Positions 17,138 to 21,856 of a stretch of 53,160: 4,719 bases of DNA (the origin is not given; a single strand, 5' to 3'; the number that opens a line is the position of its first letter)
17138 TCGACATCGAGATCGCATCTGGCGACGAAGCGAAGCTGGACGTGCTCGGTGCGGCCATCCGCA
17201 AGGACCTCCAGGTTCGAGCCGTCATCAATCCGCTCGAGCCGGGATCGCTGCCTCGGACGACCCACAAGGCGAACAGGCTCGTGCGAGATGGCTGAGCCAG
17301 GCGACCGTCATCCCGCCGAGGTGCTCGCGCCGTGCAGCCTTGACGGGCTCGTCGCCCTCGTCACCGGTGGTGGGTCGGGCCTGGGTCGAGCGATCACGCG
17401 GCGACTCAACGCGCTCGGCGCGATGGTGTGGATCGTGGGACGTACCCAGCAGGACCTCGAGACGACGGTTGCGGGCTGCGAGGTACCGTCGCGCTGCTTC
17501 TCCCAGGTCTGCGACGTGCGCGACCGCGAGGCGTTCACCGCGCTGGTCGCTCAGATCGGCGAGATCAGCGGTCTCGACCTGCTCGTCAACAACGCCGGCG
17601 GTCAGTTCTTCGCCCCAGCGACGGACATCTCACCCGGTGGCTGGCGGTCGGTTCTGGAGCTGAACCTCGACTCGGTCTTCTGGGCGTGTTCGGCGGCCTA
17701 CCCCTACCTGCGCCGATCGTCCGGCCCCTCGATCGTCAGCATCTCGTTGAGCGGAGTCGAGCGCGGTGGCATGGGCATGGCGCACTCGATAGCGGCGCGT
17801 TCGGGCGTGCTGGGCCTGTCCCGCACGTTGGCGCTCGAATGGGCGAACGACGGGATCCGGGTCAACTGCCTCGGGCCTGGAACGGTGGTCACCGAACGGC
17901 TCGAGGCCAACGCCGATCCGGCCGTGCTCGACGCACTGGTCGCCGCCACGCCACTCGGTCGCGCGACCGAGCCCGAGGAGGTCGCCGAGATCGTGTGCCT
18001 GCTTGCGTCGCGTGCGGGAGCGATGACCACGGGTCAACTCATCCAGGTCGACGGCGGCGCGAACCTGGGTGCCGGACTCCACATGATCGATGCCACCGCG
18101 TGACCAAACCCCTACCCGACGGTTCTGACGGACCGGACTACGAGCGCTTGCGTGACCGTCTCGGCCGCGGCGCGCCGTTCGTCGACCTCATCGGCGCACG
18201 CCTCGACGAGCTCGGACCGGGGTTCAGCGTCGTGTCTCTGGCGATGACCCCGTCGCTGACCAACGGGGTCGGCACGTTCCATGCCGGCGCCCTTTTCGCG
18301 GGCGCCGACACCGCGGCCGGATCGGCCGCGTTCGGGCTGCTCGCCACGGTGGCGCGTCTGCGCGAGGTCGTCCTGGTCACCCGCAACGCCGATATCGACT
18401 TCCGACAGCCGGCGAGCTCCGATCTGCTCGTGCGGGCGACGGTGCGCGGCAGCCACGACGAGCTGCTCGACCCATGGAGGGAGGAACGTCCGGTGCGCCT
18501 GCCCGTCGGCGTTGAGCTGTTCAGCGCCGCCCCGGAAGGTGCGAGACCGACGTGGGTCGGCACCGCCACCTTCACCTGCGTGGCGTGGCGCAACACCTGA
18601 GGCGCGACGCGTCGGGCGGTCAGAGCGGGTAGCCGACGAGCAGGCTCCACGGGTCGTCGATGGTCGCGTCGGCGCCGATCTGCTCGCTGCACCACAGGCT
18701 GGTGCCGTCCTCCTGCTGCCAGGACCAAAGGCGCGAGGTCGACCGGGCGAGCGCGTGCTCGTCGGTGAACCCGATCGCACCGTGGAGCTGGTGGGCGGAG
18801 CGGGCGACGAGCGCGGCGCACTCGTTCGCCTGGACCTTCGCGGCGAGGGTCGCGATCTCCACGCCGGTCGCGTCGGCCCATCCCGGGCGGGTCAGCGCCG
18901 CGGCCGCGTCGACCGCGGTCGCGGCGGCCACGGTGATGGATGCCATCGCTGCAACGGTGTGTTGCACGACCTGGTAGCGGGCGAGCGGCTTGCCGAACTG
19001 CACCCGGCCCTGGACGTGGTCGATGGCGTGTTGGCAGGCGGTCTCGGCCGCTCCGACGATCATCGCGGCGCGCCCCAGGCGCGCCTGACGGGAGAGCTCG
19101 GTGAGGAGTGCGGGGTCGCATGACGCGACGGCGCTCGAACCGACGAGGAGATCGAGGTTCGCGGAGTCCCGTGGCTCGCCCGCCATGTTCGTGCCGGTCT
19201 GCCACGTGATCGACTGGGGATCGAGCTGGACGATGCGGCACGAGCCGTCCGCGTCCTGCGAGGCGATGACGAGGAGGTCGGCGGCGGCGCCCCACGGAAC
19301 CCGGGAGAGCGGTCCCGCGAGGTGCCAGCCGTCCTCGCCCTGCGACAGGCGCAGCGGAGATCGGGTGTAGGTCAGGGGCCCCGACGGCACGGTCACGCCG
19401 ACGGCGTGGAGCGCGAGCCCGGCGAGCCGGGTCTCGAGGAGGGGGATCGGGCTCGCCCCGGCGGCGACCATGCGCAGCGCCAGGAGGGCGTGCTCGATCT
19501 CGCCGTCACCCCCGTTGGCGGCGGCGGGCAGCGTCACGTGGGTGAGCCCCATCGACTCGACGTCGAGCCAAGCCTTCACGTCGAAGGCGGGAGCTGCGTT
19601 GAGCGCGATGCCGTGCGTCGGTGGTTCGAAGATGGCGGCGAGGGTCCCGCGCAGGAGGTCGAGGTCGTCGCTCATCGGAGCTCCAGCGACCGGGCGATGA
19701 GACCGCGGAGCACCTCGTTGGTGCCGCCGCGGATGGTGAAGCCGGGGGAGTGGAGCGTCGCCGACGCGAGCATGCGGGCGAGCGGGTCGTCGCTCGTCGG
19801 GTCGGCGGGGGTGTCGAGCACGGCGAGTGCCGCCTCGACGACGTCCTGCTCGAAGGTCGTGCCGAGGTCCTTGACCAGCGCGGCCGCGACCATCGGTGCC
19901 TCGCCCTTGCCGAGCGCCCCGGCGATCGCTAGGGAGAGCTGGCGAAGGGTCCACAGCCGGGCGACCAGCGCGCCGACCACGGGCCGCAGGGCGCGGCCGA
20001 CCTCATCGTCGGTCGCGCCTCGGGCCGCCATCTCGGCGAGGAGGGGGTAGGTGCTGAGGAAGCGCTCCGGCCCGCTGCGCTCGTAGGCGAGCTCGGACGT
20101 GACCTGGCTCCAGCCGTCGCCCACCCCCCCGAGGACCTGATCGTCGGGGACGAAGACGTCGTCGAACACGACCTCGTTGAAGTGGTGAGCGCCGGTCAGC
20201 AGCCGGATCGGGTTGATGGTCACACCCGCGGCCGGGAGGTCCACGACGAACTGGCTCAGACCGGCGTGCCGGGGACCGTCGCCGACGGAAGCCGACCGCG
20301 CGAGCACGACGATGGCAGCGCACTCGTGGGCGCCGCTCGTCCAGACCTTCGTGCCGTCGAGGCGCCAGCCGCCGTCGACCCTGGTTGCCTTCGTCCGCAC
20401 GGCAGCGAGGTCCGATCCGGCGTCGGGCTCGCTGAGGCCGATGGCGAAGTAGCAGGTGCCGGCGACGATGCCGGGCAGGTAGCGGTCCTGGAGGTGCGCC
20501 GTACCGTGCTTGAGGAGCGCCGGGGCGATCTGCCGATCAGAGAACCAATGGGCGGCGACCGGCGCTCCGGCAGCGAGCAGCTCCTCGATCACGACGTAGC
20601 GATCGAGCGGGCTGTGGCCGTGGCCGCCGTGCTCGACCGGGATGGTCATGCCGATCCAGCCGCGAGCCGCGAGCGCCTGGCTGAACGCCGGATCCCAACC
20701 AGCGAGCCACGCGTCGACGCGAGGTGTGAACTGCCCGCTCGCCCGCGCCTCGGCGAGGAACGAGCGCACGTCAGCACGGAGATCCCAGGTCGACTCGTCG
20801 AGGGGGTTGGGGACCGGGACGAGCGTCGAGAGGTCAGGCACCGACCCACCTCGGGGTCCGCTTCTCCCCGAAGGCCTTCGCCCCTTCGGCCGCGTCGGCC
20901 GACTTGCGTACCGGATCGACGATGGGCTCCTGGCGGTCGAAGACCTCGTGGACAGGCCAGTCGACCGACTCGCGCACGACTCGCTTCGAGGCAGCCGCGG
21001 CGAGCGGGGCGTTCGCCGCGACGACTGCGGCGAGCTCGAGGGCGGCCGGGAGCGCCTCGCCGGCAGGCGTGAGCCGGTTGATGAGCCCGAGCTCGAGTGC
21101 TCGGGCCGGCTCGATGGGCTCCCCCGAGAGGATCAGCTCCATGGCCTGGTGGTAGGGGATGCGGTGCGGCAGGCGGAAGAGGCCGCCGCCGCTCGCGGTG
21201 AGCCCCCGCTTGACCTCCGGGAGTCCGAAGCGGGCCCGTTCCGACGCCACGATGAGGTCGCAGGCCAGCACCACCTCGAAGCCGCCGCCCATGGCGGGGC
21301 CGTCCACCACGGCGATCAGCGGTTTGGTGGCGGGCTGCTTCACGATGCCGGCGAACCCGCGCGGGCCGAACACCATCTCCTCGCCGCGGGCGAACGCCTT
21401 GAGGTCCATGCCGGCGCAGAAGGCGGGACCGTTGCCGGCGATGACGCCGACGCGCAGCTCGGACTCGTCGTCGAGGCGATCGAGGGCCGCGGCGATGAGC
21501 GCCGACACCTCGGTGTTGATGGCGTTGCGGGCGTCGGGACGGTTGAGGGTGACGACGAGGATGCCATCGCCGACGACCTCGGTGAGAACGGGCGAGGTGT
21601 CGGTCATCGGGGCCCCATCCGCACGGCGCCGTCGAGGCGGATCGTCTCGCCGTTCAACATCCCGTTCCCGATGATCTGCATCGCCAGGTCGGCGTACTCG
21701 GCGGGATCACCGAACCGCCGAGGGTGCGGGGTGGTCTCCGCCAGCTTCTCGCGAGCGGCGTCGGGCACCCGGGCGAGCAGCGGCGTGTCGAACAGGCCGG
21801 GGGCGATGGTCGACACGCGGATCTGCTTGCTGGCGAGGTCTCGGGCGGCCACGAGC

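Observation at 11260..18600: Unusual eight-gene operon: sugar-type SBP, ferredoxin, P450, two-subunit CoA-transferase-fold protein, PaaK-like ligase, SDR and PaaI thioesterase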

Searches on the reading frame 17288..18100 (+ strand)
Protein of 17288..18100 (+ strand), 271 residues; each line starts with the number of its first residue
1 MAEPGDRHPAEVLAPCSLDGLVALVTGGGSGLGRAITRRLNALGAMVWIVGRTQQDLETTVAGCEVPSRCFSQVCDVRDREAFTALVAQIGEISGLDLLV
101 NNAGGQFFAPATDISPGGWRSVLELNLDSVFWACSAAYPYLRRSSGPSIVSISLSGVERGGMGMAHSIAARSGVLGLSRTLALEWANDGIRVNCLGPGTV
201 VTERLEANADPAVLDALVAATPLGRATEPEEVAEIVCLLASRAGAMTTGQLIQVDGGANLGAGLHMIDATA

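Call 6: search_protein_families(library=pfam, proteins=[window:17288-18100:+], max_evalue=0.01)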
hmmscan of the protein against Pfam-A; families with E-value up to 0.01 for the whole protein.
seq(271 aa): 4 families
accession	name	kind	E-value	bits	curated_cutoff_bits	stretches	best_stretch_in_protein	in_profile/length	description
PF13561.12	adh_short_C2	-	1.4e-47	162.7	27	1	30-259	6-236/236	Enoyl-(Acyl carrier protein) reductase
PF00106.31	adh_short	-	1.2e-39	136.2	26.6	1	22-206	2-188/195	short chain dehydrogenase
PF23441.1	SDR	-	3.9e-06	26.9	27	1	96-258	91-255/258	SDR-like rossmann domain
PF08659.16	KR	-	0.0018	18.6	22.6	1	23-104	3-90/180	KR domain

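Call 7: search_protein_families(library=ncbifam, proteins=[window:17288-18100:+], max_evalue=0.01)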
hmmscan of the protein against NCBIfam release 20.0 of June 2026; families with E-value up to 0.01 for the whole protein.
seq(271 aa): 223 families (the best 25 are shown)
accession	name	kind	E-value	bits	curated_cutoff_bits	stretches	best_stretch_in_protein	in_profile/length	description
NF052558.1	MBtsdlDhBudC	equivalog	3.4e-53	180.8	270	1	20-259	3-242/250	meso-2,3-butanediol dehydrogenase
NF009468.0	PRK12826.1-4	equivalog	1.5e-50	172.3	318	1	17-260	4-249/256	SDR family oxidoreductase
NF009466.0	PRK12826.1-2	subfamily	6.4e-50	169.9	222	1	22-259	5-245/248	3-oxoacyl-ACP reductase FabG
NF006693.0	PRK09242.1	equivalog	1.3e-49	168.7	328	1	17-258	7-253/258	SDR family oxidoreductase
NF004791.0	PRK06138.1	equivalog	1.8e-49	168.3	312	1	18-259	3-250/252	SDR family oxidoreductase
NF005893.0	PRK07856.1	equivalog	6.3e-49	166.5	255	1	16-260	5-243/255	SDR family oxidoreductase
NF005559.1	PRK07231.1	subfamily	9.4e-49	166.2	215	1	18-258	2-247/249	glucose 1-dehydrogenase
NF005752.0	PRK07576.1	subfamily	2.9e-46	158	321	1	18-265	7-257/271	SDR family oxidoreductase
NF004198.0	PRK05653.1-3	equivalog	1.1e-45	156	296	1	18-259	5-247/248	3-oxoacyl-ACP reductase FabG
NF005811.0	PRK07677.1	equivalog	8.4e-45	153.3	318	1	22-260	5-249/254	2,4-dienoyl-CoA reductase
NF004778.0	PRK06124.1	equivalog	1.6e-42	145.7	303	1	13-258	4-252/256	SDR family oxidoreductase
NF006070.0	PRK08213.1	subfamily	3.8e-42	144.6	279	1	17-259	9-257/259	gluconate 5-dehydrogenase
TIGR01830.1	3oxo_ACP_reduc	equivalog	4.4e-42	144.4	297.75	1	23-257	1-237/239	3-oxoacyl-[acyl-carrier-protein] reductase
NF005309.0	PRK06841.1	subfamily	3.6e-41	141.3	286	1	17-257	12-251/255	GolD/DthD family dehydrogenase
NF005681.0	PRK07478.1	subfamily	4.5e-41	140.9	267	1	18-259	4-250/254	SDR family oxidoreductase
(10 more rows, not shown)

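Call 48: search_solved_structures(query=window:17288-18100:+, max_evalue=1e-30)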
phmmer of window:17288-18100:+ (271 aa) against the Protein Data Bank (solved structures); distinct sequences matched with E-value up to 1e-30: 30.
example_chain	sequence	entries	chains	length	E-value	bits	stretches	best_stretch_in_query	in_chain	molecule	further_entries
1yxm_A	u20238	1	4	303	1.1e-46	162.7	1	12-261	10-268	peroxisomal trans 2-enoyl CoA reductase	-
6lln_A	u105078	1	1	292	4.6e-41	144.3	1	12-262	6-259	Putative dehydrogenase involved in catabolism of citronellol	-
3imf_A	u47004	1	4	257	1.2e-38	136.4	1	21-260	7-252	Short chain dehydrogenase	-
6y4d_A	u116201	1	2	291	1.1e-37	133.2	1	16-260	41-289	short-chain dehydrogenase/reductase (SDR)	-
5ff9_A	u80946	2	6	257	8.6e-37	130.3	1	17-260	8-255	Noroxomaritidine/Norcraugsodine Reductase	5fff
5feu_A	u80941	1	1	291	1.2e-36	129.8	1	16-260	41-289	Noroxomaritidine/Norcraugsodine Reductase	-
2wdz_A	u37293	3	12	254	3.2e-35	125.2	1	17-258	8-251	SHORT-CHAIN DEHYDROGENASE/REDUCTASE | GALACTITOL DEHYDROGENASE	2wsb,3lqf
1vl8_A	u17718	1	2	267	5e-35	124.5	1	16-258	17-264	Gluconate 5-dehydrogenase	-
1w6u_A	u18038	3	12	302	1.9e-34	122.6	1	12-259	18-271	2,4-DIENOYL-COA REDUCTASE, MITOCHONDRIAL PRECURSOR | 2,4-DIENOYL-COA REDUCTASE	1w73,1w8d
6vsp_A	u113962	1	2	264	6.1e-34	120.9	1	17-263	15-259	2,3-butanediol dehydrogenase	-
6xew_A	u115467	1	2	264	6.2e-34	120.9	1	17-263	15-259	2,3-butanediol dehydrogenase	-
6xex_A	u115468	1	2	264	1.4e-33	119.8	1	17-263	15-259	2,3-butanediol dehydrogenase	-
6xnb_A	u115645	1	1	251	2.3e-33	119.1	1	17-258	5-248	Short chain alcohol dehydrogenase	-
3uf0_A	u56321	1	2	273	2.5e-33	118.9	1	12-257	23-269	Short-chain dehydrogenase/reductase SDR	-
7v1q_A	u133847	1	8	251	2.8e-33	118.8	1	22-258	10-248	Alcohol Dehydrogenases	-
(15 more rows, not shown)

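Call 83: search_solved_structures(query=window:17288-18100:+, max_evalue=1e-38, show_alignments=3)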
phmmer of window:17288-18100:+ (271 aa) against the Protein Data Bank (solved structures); distinct sequences matched with E-value up to 1e-38: 2.
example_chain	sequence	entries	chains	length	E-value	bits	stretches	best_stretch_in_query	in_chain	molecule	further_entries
1yxm_A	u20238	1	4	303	1.1e-46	162.7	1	12-261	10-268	peroxisomal trans 2-enoyl CoA reductase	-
6lln_A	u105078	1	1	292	4.6e-41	144.3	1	12-262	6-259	Putative dehydrogenase involved in catabolism of citronellol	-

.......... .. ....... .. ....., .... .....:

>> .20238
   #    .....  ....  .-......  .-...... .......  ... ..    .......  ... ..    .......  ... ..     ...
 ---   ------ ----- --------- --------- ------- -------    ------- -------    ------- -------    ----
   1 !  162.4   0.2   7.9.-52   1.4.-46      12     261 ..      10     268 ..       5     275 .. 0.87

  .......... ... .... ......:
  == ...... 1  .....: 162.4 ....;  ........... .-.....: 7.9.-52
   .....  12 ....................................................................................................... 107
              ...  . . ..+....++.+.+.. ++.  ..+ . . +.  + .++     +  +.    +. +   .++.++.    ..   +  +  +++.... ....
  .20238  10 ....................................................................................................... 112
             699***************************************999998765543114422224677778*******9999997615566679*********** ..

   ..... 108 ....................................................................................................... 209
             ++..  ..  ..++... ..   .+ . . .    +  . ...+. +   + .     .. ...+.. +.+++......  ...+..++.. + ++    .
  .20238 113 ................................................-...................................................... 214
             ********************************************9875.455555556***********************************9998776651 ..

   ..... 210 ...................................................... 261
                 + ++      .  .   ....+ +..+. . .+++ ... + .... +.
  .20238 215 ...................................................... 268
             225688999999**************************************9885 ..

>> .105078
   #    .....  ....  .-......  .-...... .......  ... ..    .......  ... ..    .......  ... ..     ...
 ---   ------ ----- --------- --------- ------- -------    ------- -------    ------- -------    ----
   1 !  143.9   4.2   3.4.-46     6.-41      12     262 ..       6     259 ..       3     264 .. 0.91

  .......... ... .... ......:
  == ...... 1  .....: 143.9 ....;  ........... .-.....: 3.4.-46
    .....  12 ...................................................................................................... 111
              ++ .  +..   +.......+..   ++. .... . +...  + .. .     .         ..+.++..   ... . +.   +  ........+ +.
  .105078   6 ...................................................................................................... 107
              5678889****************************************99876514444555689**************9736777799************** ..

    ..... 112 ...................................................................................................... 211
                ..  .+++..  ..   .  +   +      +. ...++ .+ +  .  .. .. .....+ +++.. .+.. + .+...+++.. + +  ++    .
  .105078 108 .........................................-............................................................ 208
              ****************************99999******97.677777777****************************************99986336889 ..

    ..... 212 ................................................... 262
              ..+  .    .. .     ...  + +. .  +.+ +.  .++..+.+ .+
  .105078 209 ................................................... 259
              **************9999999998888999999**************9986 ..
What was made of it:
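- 17288..18103 (+): SDR of the PECR/AtuB/DECR subtype (HSIAAR in place of YxxxK); probably an enoyl-CoA reductase. Calls 6, 48, 83
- On PECR/AtuB-type SDR (enoyl-CoA-reductase-like): E-values are 1e-46 and 5e-41 (calls 48, 83).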

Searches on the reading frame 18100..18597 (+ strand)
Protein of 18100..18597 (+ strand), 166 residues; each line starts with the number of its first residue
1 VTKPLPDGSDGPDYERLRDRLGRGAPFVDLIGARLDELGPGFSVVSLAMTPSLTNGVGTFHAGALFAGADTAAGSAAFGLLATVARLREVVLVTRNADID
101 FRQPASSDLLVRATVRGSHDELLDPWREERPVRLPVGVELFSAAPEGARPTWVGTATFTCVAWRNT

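Call 6: search_protein_families(library=pfam, proteins=[window:18100-18597:+], max_evalue=0.01)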
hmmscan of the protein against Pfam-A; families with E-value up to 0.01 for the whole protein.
seq(166 aa): 3 families
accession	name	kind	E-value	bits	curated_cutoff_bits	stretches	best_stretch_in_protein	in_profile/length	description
PF14539.12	DUF4442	-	8.4e-13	49.1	25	1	22-136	10-113/132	Domain of unknown function (DUF4442)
PF03061.28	4HBT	-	1.1e-05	26.1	20.6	1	58-115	2-56/79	Thioesterase superfamily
PF09500.16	YiiD_C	-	0.001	19.5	27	1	54-146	40-132/144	Putative thioesterase (yiiD_Cterm)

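Call 7: search_protein_families(library=ncbifam, proteins=[window:18100-18597:+], max_evalue=0.01)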
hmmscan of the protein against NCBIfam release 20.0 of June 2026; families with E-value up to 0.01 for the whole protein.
seq(166 aa): 2 families
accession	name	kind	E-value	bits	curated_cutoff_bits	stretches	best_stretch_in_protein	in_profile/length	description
TIGR00369.1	unchar_dom_1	domain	3.1e-06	27.3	36.6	1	27-115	2-84/117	hotdog fold thioesterase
TIGR02286.1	PaaD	equivalog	1.9e-05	24.8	118.9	1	31-115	4-80/114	hydroxyphenylacetyl-CoA thioesterase PaaI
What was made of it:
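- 18100..18600 (+): Hotdog-fold thioesterase (DUF4442/4HBT, PaaI-like). Calls 6, 7.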

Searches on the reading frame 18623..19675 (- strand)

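Call 102: search_protein_families(library=pfam, proteins=[window:18623-19675:-], max_evalue=0.01)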
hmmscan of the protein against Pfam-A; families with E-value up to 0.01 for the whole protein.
window:18623-19675:- (351 aa): 2 families
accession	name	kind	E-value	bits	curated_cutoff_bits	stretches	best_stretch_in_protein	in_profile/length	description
PF00441.29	Acyl-CoA_dh_1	-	5.3e-19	69.3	22.4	1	197-317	13-129/150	Acyl-CoA dehydrogenase, C-terminal domain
PF08028.16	Acyl-CoA_dh_2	-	2.7e-07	31.4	22.7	1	201-312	2-119/134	Acyl-CoA dehydrogenase, C-terminal domain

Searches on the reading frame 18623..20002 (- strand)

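Call 10: search_protein_families(library=pfam, proteins=[window:18623-20002:-], max_evalue=0.001)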
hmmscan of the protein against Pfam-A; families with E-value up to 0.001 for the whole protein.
window:18623-20002:- (460 aa): 2 families
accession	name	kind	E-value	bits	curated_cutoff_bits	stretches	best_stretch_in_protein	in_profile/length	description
PF00441.29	Acyl-CoA_dh_1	-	8.8e-19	68.6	22.4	1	306-425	13-128/150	Acyl-CoA dehydrogenase, C-terminal domain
PF08028.16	Acyl-CoA_dh_2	-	4.4e-07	30.7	22.7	1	310-421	2-119/134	Acyl-CoA dehydrogenase, C-terminal domain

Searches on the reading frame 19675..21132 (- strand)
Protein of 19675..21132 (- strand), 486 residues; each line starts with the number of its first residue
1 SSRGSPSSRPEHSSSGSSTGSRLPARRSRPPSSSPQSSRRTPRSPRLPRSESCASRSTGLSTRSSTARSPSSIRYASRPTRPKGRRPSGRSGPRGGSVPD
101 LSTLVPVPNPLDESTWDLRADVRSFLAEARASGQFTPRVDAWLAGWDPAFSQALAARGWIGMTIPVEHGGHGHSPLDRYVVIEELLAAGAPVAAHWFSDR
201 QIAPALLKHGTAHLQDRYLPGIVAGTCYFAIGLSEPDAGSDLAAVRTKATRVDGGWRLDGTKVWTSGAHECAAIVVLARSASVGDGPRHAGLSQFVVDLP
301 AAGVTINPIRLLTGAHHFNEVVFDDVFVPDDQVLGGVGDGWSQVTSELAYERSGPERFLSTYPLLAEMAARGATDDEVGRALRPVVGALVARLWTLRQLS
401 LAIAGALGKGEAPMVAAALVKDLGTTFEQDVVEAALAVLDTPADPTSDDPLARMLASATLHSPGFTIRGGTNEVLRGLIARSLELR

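Call 10: search_protein_families(library=pfam, proteins=[window:19675-21132:-], max_evalue=0.001)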
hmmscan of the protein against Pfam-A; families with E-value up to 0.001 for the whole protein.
window:19675-21132:- (486 aa): 3 families
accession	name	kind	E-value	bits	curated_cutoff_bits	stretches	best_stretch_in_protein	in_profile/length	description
PF02770.24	Acyl-CoA_dh_M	-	2.8e-19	69.5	33.3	1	230-326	1-97/97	Acyl-CoA dehydrogenase, middle domain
PF02771.21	Acyl-CoA_dh_N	-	2e-16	60.8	22.9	1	118-225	7-112/113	Acyl-CoA dehydrogenase, N-terminal domain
PF00441.29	Acyl-CoA_dh_1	-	2.2e-05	25.1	22.4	1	381-483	52-149/150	Acyl-CoA dehydrogenase, C-terminal domain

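Call 89: search_protein_families(library=ncbifam, proteins=[window:19675-20841:-], max_evalue=1e-10)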
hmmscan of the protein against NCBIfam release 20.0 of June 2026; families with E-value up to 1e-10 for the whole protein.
window:19675-20841:- (389 aa): 14 families
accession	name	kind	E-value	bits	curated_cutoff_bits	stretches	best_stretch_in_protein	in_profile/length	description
TIGR03204.1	pimC_large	equivalog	2.8e-35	122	623.85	1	55-384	47-390/395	pimeloyl-CoA dehydrogenase large subunit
NF042439.1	SulpropCoADesulf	equivalog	3.4e-27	95.2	600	1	55-238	31-215/379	3-sulfinopropanoyl-CoA desulfinase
NF042972.1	AcrlCoAredClosAcrC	equivalog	4.1e-27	94.8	640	1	55-255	43-242/378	acryloyl-CoA reductase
NF045652.1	ProlPCPDhRedW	equivalog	6.9e-25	87.7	650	1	58-256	41-241/376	L-prolyl-[peptidyl-carrier protein] dehydrogenase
NF008997.0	PRK12341.1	equivalog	2.9e-24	85.8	537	1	51-255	40-242/382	acyl-CoA dehydrogenase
NF045552.1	GlutCoADH_Des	equivalog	3.1e-23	82.6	470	1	37-254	23-243/387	glutaryl-CoA dehydrogenase Acd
NF053553.1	prodigi_MBC_PigA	equivalog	2.1e-21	76.5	500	1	56-256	44-246/381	prodigiosin MBC biosynthesis dehydrogenase PigA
TIGR03207.1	cyc_hxne_CoA_dh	equivalog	6.3e-21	74.5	575.35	1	52-255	36-238/372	cyclohexanecarboxyl-CoA dehydrogenase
NF043006.1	CyhCrbnylCoADH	equivalog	1.9e-20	73.2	650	1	57-246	44-232/380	cyclohexane-1-carbonyl-CoA dehydrogenase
NF002885.1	PRK03354.1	equivalog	1.1e-18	67.5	540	1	53-255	42-239/378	crotonobetainyl-CoA dehydrogenase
NF007000.1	PRK09463.1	subfamily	2.2e-16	59.3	600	1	55-341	80-392/726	acyl-CoA dehydrogenase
TIGR03203.1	pimD_small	equivalog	2e-14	53.5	652.7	1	47-243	36-228/378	pimeloyl-CoA dehydrogenase small subunit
NF058590.1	AcCoDHFadEBacil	equivalog_domain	8.4e-13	47.7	600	1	61-244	66-246/586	acyl-CoA dehydrogenase FadE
NF037942.1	ac_ACP_DH_MbtN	equivalog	1.1e-11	44.2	700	1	122-386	101-365/376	mycobactin biosynthesis acyl-ACP dehydrogenase MbtN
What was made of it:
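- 18620..23644 (-): Convergent, translationally coupled operon: thiolase 22448-23644, SDR-type hydroxyacyl-CoA dehydrogenase ~21604-22365, enoyl-CoA hydratase 20834-21607, and the two-subunit acyl-CoA dehydrogenase FadEa 19672-20841 and FadEb 18620-19672. These co-occur with CtAB in other genomes. The best NCBIfam hit for FadEa is the PimC large subunit, below cut-off (call 89).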

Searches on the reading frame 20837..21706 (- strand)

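Call 10: search_protein_families(library=pfam, proteins=[window:20837-21706:-], max_evalue=0.001)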
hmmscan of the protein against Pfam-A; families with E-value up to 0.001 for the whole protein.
window:20837-21706:- (290 aa): 2 families
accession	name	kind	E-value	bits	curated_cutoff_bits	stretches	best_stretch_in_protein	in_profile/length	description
PF00378.25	ECH_1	-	1.2e-49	169.3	27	1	47-288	4-249/251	Enoyl-CoA hydratase/isomerase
PF16113.10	ECH_2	-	4.8e-29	102.4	27.2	1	51-216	3-175/335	Enoyl-CoA hydratase/isomerase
